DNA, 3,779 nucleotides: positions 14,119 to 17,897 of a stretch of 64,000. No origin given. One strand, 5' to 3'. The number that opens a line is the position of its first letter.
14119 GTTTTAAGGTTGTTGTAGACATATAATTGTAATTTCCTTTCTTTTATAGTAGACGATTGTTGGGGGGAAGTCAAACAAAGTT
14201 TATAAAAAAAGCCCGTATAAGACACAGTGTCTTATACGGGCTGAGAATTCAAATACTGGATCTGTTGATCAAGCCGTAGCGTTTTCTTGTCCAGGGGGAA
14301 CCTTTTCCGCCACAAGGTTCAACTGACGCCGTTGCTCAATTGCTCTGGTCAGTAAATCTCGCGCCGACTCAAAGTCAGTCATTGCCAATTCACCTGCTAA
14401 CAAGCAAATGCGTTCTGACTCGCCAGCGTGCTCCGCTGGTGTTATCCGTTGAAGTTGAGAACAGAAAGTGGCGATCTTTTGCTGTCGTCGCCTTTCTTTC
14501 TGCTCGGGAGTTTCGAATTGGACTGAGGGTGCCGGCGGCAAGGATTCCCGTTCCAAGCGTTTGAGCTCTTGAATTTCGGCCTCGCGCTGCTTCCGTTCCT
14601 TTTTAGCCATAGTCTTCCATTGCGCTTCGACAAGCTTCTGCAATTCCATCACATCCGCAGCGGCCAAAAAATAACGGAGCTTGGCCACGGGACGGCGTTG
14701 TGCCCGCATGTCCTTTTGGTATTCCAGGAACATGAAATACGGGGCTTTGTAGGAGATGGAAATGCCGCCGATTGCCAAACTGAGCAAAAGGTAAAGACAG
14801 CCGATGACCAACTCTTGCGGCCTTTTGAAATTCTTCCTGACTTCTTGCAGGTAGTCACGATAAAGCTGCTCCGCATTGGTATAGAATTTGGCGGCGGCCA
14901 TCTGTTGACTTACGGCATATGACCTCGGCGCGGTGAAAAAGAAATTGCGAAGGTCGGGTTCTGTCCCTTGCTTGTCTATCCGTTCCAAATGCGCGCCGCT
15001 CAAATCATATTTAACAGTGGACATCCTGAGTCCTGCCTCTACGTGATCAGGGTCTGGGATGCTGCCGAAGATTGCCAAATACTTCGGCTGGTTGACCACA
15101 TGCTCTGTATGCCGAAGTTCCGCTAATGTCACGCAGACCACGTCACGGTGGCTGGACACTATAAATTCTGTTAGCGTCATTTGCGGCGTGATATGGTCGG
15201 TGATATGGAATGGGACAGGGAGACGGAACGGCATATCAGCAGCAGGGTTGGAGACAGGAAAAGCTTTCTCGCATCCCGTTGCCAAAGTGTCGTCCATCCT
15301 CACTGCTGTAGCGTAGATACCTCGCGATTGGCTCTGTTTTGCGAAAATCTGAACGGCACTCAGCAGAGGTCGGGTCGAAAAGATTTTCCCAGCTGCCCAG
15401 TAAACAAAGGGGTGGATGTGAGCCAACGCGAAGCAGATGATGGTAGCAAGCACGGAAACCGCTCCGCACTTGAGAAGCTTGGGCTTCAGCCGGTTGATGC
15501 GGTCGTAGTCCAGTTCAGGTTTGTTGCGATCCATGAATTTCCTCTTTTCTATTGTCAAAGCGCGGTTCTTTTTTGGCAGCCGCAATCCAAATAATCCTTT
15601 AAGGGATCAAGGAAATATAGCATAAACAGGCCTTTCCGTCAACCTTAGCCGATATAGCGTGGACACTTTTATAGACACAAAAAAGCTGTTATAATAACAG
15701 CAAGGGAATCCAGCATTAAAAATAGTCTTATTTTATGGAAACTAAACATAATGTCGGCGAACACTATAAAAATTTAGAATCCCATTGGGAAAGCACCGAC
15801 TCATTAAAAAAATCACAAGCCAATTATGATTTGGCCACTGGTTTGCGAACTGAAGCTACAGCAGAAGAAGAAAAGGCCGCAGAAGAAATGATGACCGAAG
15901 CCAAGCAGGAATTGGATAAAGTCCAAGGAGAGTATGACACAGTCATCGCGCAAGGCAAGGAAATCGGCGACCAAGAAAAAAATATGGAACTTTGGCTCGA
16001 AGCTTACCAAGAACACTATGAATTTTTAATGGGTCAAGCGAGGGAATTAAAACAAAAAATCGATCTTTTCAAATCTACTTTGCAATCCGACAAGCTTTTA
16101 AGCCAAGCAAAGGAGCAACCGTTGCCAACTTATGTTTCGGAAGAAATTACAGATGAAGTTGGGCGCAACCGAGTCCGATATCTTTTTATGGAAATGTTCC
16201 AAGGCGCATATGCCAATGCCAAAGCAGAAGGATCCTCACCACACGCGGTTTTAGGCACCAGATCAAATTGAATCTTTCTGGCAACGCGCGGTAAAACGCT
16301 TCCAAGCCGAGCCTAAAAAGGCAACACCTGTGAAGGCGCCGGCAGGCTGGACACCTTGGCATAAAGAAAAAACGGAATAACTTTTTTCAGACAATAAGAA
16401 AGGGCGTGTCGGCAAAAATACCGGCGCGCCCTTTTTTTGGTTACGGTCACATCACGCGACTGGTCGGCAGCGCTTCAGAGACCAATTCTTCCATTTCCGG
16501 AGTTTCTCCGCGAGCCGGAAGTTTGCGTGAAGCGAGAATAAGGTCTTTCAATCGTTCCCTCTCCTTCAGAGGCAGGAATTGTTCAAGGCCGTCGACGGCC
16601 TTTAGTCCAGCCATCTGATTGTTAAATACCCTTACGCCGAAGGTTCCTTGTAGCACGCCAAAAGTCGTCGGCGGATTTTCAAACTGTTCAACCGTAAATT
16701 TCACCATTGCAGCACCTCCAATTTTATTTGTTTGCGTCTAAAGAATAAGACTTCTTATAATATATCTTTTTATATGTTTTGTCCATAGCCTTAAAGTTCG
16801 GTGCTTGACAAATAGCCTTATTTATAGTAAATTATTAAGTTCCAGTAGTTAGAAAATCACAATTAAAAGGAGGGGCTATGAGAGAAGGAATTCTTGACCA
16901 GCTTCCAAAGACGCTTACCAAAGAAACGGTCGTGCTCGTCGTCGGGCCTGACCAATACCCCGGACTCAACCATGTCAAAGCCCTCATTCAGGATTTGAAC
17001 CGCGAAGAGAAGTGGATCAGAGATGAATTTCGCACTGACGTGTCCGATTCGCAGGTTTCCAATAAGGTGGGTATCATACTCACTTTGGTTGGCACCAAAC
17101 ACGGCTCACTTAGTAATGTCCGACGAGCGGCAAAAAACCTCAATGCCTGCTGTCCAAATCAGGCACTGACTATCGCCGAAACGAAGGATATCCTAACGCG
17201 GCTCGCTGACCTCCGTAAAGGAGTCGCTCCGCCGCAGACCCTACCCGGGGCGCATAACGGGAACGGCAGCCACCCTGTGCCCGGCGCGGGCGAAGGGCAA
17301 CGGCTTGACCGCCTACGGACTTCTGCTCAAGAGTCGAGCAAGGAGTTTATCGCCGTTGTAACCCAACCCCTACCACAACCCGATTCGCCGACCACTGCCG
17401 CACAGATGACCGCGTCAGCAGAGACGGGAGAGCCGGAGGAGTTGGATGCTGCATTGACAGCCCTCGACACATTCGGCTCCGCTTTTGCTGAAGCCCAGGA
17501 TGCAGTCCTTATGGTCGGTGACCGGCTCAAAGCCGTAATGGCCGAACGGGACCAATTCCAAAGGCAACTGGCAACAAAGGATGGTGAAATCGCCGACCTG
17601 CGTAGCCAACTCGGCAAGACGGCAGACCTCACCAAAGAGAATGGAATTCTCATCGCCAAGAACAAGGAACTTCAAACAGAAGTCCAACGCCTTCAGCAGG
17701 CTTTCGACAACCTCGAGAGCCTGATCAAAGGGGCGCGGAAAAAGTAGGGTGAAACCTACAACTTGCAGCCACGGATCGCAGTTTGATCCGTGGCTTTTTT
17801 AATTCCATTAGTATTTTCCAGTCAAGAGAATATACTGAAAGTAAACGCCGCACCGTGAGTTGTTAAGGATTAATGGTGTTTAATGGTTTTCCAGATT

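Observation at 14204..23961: ~9.8-kb visibly GC-richer island made entirely of unrecognised proteins, bounded by strong terminators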

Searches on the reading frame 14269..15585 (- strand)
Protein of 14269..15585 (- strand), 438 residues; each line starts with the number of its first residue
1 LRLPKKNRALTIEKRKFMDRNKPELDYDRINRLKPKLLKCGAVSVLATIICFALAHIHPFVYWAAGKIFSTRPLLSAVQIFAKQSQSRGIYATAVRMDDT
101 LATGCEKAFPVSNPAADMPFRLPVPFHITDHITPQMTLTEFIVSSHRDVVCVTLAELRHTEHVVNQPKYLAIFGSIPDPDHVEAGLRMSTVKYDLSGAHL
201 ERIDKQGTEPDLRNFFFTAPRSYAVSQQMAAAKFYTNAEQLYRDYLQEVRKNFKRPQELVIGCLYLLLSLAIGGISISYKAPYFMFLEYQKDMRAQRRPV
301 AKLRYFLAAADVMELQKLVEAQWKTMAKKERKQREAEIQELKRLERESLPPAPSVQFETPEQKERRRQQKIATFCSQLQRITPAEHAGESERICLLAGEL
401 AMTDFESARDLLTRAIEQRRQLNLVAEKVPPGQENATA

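Call 7: search_protein_families(library=pfam, proteins=[window:14269-15585:-], max_evalue=0.1)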
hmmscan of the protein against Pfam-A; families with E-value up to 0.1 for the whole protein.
window:14269-15585:- (438 aa): 2 families
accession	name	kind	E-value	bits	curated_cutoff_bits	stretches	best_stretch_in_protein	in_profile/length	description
PF21905.1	Zf-Nsp1alpha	-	0.012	15.6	27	0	61-88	7-33/42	Nsp1alpha N-terminal zinc finger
PF09011.16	HMG_box_2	-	0.066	14.3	22.4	0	283-342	11-61/72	HMG-box domain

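Call 8: search_protein_families(library=padloc, proteins=[window:14269-15585:-], max_evalue=0.1)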
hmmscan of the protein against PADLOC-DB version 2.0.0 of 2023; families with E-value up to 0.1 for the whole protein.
window:14269-15585:- (438 aa): 1 family
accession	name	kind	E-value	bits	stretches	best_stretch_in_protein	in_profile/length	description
PDLC01690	Cas12f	-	0.02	12.1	1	319-417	326-417/440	CAS-V-F; effector__SPE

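Call 72: search_protein_families(library=ncbifam, proteins=[window:14269-15585:-], max_evalue=0.1)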
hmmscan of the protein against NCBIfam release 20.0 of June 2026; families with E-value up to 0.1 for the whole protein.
window:14269-15585:- (438 aa): 0 families

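Call 73: search_protein_families(library=phrogs, proteins=[window:14269-15585:-], max_evalue=0.01)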
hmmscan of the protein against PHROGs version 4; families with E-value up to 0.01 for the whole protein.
window:14269-15585:- (438 aa): 0 families

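Call 85: find_homologous_proteins(query=window:14269-15585:-)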
Query window:14269-15585:- (438 aa): 1 proteins with E <= 0.001 among 8000 candidates.
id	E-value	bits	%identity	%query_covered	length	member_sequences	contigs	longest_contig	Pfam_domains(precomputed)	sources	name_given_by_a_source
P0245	2.6e-279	944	100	96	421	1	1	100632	-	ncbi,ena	-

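Call 86: find_encoding_contigs(protein=P0245, flank=10000, max_places=2)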
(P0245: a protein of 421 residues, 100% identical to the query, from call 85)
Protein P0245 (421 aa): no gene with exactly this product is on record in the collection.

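Call 87: list_cluster_members(proteins=[P0245, P0135])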
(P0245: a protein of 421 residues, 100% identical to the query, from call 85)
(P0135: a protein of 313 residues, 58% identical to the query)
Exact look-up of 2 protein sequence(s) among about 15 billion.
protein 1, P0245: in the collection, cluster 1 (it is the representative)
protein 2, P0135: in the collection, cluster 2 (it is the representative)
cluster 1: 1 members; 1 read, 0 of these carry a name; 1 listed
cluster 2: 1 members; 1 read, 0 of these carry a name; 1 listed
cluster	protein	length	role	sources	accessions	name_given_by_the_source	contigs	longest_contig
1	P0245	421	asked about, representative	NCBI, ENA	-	-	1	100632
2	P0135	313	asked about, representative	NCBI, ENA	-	-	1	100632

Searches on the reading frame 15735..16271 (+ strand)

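Call 7: search_protein_families(library=pfam, proteins=[window:15735-16271:+], max_evalue=0.1)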
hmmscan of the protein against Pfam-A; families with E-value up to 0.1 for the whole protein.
window:15735-16271:+ (178 aa): 1 family
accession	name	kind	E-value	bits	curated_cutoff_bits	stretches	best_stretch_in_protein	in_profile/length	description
PF05667.16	CCDC22_CC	-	0.022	14.4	39.2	1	14-127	172-278/477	CCDC22 protein coiled-coil region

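Call 8: search_protein_families(library=padloc, proteins=[window:15735-16271:+], max_evalue=0.1)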
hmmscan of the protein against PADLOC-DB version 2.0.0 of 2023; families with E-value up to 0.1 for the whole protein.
window:15735-16271:+ (178 aa): 3 families
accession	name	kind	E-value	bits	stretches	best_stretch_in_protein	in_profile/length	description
PDLC01665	Cas12c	-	0.0019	14.2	1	46-127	219-296/1035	Cas12c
PDLC01658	Cas12c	-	0.0066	12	1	51-126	478-549/1256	C2c3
PDLC02094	Cas5b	-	0.065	10.5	1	22-103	128-210/358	-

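Call 72: search_protein_families(library=ncbifam, proteins=[window:15735-16271:+], max_evalue=0.1)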
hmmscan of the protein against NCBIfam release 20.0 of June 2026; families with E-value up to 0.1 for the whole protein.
window:15735-16271:+ (178 aa): 2 families
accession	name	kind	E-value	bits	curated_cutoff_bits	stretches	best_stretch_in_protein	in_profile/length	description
NF047473.1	lipo_LIC11755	subfamily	0.027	12.7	300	1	29-115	69-144/699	LIC11755 family lipoprotein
NF043058.1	T4SS_LegC2C7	subfamily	0.057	12.4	350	1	43-145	159-262/348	LegC2/C7 family Dot/Icm T4SS effector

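Call 73: search_protein_families(library=phrogs, proteins=[window:15735-16271:+], max_evalue=0.01)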
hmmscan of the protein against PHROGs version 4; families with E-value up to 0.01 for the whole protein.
window:15735-16271:+ (178 aa): 0 families

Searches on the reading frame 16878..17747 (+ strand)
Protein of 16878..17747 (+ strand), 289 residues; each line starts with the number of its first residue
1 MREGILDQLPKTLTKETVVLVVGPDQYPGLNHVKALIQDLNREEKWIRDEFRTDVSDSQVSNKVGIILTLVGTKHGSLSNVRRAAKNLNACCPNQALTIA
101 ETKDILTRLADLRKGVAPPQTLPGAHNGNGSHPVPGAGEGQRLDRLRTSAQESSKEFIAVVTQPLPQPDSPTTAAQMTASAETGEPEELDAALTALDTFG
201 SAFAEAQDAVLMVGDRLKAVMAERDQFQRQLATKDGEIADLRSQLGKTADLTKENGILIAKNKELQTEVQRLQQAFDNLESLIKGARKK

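Call 7: search_protein_families(library=pfam, proteins=[window:16878-17747:+], max_evalue=0.1)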
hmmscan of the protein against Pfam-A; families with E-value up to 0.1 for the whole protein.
window:16878-17747:+ (289 aa): 11 families
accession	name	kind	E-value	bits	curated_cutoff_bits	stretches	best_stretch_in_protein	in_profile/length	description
PF14197.11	Cep57_CLD_2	-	0.0019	18.7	27.1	1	215-247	24-56/67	Centrosome localisation domain of PPC89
PF18504.6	Csm1_N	-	0.0024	18.6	26.3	0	250-287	24-61/70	Csm1 N-terminal domain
PF06810.17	Phage_scaffold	-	0.0032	17.9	35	1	215-278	34-97/170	Phage capsid assembly scaffolding protein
PF25443.1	ANG-1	-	0.016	15.8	28.5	1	216-274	47-102/105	ANG-1-like domain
PF07989.16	Cnn_1N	-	0.028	15.1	28.5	1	238-288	23-71/74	Centrosomin N-terminal motif 1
PF16808.10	PKcGMP_CC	-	0.04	13.9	35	0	229-247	15-33/35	Coiled-coil N-terminus of cGMP-dependent protein kinase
PF16034.10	JAKMIP_CC3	-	0.049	13.7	30.2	1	221-287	107-176/200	JAKMIP CC3 domain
PF08954.16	Trimer_CC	-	0.056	13.5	27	0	263-285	29-51/52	Trimerisation motif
PF13747.11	DUF4164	-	0.062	14.2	27.2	0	262-285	3-26/89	Domain of unknown function (DUF4164)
PF15619.11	Lebercilin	-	0.093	12.7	34.3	0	226-286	128-189/193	Ciliary protein causing Leber congenital amaurosis disease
PF11544.13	Spc42p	-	0.099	13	25.6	0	258-287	3-32/75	Spindle pole body component Spc42p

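Call 8: search_protein_families(library=padloc, proteins=[window:16878-17747:+], max_evalue=0.1)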
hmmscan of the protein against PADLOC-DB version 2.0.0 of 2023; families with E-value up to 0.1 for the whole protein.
window:16878-17747:+ (289 aa): 2 families
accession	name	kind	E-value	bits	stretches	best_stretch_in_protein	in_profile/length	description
PDLC03859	LmuB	-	0.013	12.7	1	212-282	357-427/611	-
PDLC00006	DruC1|DruC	-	0.021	11.3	1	143-279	191-326/626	Unknown function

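Call 59: search_solved_structures(query=A4, max_evalue=10)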
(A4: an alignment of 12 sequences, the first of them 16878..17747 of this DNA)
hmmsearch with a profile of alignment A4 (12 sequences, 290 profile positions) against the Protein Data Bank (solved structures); distinct sequences matched with E-value up to 10: 137 (the best 60 are shown).
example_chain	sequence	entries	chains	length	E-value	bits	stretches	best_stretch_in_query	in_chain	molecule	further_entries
9tls_A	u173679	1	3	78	9e-05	25.5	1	218-275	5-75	Sc-apCC-2-KLHL20-3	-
9tlu_C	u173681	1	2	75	0.00046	23.2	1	218-268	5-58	Sc-apCC-2-BCL-xL-3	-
9tlw_A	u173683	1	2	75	0.00092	22.2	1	218-275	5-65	Sc-apCC-2-MCL-1-4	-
9tlp_A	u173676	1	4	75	0.0012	21.8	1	218-274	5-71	Sc-apCC-2-BCL-xL-6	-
9tlq_A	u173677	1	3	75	0.0014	21.6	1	218-272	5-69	Sc-apCC-2-BCL-xL-8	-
8qox_B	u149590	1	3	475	0.0021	21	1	171-285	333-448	Conserved membrane protein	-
9tlm_A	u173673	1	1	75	0.0021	21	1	218-282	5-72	Sc-apCC-2-MCL-1-1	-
9tlo_A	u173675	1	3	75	0.0031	20.5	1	218-275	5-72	Sc-apCC-2-BCL-xL-5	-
9tlt_A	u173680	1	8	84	0.0032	20.4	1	218-276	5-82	Sc-apCC-2-KLHL20-4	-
1l6n_A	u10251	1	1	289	0.0039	20.1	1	90-230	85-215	Gag Polyprotein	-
9rgx_A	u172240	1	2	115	0.0048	19.8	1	189-276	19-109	sc-apCC3-ACW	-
9tln_A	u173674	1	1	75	0.0053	19.7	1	218-279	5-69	Sc-apCC-2-BCL-xL-2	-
9tlr_A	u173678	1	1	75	0.0056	19.6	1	219-276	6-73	Sc-apCC-2-BCL-xL-11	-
3nmd_A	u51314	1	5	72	0.0069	19.3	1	206-251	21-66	cGMP Dependent PRotein Kinase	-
9rgw_A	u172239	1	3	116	0.011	18.6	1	189-275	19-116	sc-apCC3-CW2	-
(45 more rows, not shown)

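Call 72: search_protein_families(library=ncbifam, proteins=[window:16878-17747:+], max_evalue=0.1)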
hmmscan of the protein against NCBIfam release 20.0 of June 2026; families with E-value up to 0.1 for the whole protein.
window:16878-17747:+ (289 aa): 4 families
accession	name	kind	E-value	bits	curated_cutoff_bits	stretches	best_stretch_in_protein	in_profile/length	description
NF045487.1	ASRP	equivalog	0.00011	21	300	1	187-275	393-475/593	archaea-specific SMC-related protein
TIGR04211.1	SH3_and_anchor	equivalog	0.00075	19.2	65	1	195-282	67-154/198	TIGR04211 family SH3 domain-containing protein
NF010534.0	PRK13923.1-2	equivalog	0.056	13.4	345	1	226-276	118-165/212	putative spore coat protein regulator protein YlbO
TIGR04320.1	Surf_Exclu_PgrA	domain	0.071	12.4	70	1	179-286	253-355/360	SEC10/PgrA surface exclusion domain-containing protein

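Call 73: search_protein_families(library=phrogs, proteins=[window:16878-17747:+], max_evalue=0.01)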
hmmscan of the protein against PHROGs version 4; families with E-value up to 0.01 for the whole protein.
window:16878-17747:+ (289 aa): 0 families

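Call 91: search_protein_families(library=pfam, alignment_id=A4, max_evalue=10)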
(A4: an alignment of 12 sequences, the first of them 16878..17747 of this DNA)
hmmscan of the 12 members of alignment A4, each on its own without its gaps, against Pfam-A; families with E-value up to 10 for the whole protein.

A. member 1, window:16878-17747:+ (289 aa): 21 families
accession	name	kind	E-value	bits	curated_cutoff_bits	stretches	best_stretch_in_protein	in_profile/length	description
PF14197.11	Cep57_CLD_2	-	0.0019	18.7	27.1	1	215-247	24-56/67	Centrosome localisation domain of PPC89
PF18504.6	Csm1_N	-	0.0024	18.6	26.3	2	250-287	24-61/70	Csm1 N-terminal domain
PF06810.17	Phage_scaffold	-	0.0032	17.9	35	1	215-278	34-97/170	Phage capsid assembly scaffolding protein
PF25443.1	ANG-1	-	0.016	15.8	28.5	1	216-274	47-102/105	ANG-1-like domain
PF07989.16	Cnn_1N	-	0.028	15.1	28.5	1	238-288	23-71/74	Centrosomin N-terminal motif 1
PF16808.10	PKcGMP_CC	-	0.04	13.9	35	1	229-247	15-33/35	Coiled-coil N-terminus of cGMP-dependent protein kinase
PF16034.10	JAKMIP_CC3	-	0.049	13.7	30.2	1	221-287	107-176/200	JAKMIP CC3 domain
PF08954.16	Trimer_CC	-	0.056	13.5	27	1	263-285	29-51/52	Trimerisation motif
PF13747.11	DUF4164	-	0.062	14.2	27.2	1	262-285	3-26/89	Domain of unknown function (DUF4164)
PF15619.11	Lebercilin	-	0.093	12.7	34.3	1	226-286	128-189/193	Ciliary protein causing Leber congenital amaurosis disease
PF11544.13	Spc42p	-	0.099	13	25.6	1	258-287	3-32/75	Spindle pole body component Spc42p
PF05859.17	Mis12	-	0.13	12.4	25.7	1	215-283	126-192/231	Mis12 protein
PF02970.22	TBCA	-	0.14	12.9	30.3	1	218-287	14-83/99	Tubulin binding cofactor A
PF04977.20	DivIC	-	0.17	12.2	28.9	1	238-280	16-58/80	Septum formation initiator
PF24999.1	LAMB4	-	0.2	12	27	1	238-279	10-51/66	Laminin subunit beta-4-like domain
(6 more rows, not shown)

B. families by the number of members that match (of 12 scanned): 75 families (the first 25 are shown)
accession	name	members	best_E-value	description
PF08614.16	ATG16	6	0.0024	Autophagy protein 16 (ATG16)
PF07989.16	Cnn_1N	5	0.027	Centrosomin N-terminal motif 1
PF04977.20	DivIC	5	0.029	Septum formation initiator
PF13747.11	DUF4164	3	0.00021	Domain of unknown function (DUF4164)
PF00170.26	bZIP_1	3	0.0033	bZIP transcription factor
PF05837.17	CENP-H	3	0.02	Centromere protein H (CENP-H)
PF18504.6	Csm1_N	2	0.00032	Csm1 N-terminal domain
PF06810.17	Phage_scaffold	2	0.0012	Phage capsid assembly scaffolding protein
PF11544.13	Spc42p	2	0.0023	Spindle pole body component Spc42p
PF08961.15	NRBF2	2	0.0061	Nuclear receptor-binding factor 2, autophagy regulator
PF06156.18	YabA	2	0.013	Initiation control protein YabA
PF16326.10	ABC_tran_CTD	2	0.014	ABC transporter C-terminal domain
PF25443.1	ANG-1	2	0.015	ANG-1-like domain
PF08954.16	Trimer_CC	2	0.027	Trimerisation motif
PF02403.27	Seryl_tRNA_N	2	0.033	Seryl-tRNA synthetase N-terminal domain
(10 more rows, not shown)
